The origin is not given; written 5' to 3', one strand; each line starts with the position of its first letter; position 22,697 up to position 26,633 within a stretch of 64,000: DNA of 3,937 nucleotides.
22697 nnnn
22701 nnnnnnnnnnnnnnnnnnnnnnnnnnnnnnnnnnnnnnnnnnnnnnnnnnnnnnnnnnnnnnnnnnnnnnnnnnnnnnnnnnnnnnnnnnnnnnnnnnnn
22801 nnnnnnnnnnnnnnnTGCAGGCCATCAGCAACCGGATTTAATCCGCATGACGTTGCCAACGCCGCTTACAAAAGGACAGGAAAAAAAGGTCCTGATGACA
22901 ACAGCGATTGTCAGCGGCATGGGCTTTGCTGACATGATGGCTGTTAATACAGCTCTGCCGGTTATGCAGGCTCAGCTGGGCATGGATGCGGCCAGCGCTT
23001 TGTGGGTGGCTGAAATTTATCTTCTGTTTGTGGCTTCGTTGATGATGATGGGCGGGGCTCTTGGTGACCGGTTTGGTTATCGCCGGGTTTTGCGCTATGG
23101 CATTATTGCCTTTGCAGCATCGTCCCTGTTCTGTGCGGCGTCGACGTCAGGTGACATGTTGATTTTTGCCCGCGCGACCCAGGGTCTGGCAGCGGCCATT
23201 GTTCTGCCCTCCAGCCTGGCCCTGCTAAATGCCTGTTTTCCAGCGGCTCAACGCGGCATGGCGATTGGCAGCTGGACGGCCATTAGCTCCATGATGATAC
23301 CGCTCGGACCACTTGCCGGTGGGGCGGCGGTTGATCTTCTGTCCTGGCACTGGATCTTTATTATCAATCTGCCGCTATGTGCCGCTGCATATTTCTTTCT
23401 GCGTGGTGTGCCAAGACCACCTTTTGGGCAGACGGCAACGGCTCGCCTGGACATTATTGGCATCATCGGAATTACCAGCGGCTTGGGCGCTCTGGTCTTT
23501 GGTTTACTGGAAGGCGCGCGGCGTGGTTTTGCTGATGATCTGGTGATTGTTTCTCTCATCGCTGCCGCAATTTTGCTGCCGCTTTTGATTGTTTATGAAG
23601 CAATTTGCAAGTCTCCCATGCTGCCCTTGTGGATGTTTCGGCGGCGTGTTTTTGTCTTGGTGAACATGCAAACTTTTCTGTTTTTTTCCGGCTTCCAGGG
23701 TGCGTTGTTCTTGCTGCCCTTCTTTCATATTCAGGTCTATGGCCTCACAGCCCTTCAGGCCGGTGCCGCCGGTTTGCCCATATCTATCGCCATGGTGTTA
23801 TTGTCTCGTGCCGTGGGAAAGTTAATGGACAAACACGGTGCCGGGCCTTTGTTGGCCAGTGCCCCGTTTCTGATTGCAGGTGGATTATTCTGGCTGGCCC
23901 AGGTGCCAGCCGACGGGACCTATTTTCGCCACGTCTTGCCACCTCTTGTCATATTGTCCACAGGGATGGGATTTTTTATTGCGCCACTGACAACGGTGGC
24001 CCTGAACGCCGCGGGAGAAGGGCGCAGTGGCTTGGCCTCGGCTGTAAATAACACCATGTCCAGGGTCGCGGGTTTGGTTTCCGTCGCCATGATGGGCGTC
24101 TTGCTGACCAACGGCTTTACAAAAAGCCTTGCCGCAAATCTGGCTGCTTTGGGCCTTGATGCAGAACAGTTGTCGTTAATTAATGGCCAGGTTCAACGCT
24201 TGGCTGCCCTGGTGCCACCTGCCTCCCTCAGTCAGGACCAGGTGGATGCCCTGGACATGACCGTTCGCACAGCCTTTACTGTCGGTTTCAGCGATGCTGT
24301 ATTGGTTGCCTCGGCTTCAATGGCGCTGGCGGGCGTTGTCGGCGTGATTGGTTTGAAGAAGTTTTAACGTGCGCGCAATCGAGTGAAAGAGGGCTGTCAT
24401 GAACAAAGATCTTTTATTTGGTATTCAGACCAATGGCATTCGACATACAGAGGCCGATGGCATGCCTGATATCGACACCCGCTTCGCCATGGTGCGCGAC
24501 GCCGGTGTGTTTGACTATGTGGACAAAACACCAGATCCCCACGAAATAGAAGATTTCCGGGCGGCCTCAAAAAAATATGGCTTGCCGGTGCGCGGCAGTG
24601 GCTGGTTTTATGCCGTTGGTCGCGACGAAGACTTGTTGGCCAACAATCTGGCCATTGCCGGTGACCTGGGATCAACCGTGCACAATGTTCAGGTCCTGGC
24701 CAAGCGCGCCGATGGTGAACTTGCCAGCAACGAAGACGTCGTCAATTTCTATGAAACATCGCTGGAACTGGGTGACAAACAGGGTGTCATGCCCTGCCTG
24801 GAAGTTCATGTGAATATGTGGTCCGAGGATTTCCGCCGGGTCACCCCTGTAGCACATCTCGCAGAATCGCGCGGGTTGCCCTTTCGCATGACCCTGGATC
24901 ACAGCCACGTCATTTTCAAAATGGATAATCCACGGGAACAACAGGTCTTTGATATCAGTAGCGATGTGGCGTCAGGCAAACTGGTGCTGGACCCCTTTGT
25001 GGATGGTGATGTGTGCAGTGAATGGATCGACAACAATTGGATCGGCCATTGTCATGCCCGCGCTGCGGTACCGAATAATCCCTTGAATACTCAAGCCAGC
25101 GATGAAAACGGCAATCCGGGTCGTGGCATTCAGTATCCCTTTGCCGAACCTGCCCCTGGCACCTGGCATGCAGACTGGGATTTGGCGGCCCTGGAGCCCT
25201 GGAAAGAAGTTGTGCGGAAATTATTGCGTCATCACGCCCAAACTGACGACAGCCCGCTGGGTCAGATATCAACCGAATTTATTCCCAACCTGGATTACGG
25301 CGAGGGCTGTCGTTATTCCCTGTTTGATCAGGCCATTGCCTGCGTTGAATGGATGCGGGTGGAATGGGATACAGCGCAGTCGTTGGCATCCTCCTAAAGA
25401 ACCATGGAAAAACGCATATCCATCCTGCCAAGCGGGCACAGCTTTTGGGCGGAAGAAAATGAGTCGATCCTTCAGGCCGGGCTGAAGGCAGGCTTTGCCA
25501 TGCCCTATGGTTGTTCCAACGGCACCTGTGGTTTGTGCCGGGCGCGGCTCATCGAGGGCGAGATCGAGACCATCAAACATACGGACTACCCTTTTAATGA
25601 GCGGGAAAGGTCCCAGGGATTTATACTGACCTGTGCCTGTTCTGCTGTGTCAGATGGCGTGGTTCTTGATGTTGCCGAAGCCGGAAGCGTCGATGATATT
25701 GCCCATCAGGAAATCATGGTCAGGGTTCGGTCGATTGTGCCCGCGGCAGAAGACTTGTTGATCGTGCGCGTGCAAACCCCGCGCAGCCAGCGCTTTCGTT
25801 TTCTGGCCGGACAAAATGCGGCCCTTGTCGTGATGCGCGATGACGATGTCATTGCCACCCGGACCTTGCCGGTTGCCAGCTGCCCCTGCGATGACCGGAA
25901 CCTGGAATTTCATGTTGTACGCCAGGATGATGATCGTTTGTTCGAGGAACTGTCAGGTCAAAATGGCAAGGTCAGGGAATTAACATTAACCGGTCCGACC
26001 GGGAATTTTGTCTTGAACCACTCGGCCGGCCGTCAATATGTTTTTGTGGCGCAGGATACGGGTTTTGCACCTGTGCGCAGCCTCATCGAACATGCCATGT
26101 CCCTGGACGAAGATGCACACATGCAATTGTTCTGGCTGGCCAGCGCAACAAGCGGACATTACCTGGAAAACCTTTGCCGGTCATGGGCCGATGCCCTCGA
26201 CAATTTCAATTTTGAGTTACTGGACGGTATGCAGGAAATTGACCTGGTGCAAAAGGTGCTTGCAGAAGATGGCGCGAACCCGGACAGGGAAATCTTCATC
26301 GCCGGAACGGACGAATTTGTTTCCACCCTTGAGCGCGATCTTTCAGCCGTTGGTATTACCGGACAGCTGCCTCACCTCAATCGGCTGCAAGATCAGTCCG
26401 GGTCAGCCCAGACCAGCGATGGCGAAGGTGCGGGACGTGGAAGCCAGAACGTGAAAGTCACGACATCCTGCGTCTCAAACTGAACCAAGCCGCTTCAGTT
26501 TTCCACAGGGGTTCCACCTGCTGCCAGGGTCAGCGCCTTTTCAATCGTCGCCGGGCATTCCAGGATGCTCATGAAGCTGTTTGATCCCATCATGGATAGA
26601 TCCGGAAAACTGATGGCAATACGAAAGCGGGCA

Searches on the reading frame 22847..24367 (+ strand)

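Call 42: search_protein_families(library=pfam, proteins=[window:22847-24367:+], max_evalue=0.0001)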
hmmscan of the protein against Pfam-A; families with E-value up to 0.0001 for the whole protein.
window:22847-24367:+ (506 aa): 1 family
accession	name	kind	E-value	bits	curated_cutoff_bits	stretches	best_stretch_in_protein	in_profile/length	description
PF07690.21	MFS_1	-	7.4e-47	160.4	33.4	1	20-412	2-346/347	Major Facilitator Superfamily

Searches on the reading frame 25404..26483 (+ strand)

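Call 88: search_protein_families(library=pfam, proteins=[window:25404-26483:+], max_evalue=0.00001)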
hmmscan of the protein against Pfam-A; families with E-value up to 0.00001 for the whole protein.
window:25404-26483:+ (359 aa): 1 family
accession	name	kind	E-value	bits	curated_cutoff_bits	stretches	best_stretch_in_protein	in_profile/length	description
PF00111.32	Fer2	-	5e-12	46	21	1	8-80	4-75/77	2Fe-2S iron-sulfur cluster binding domain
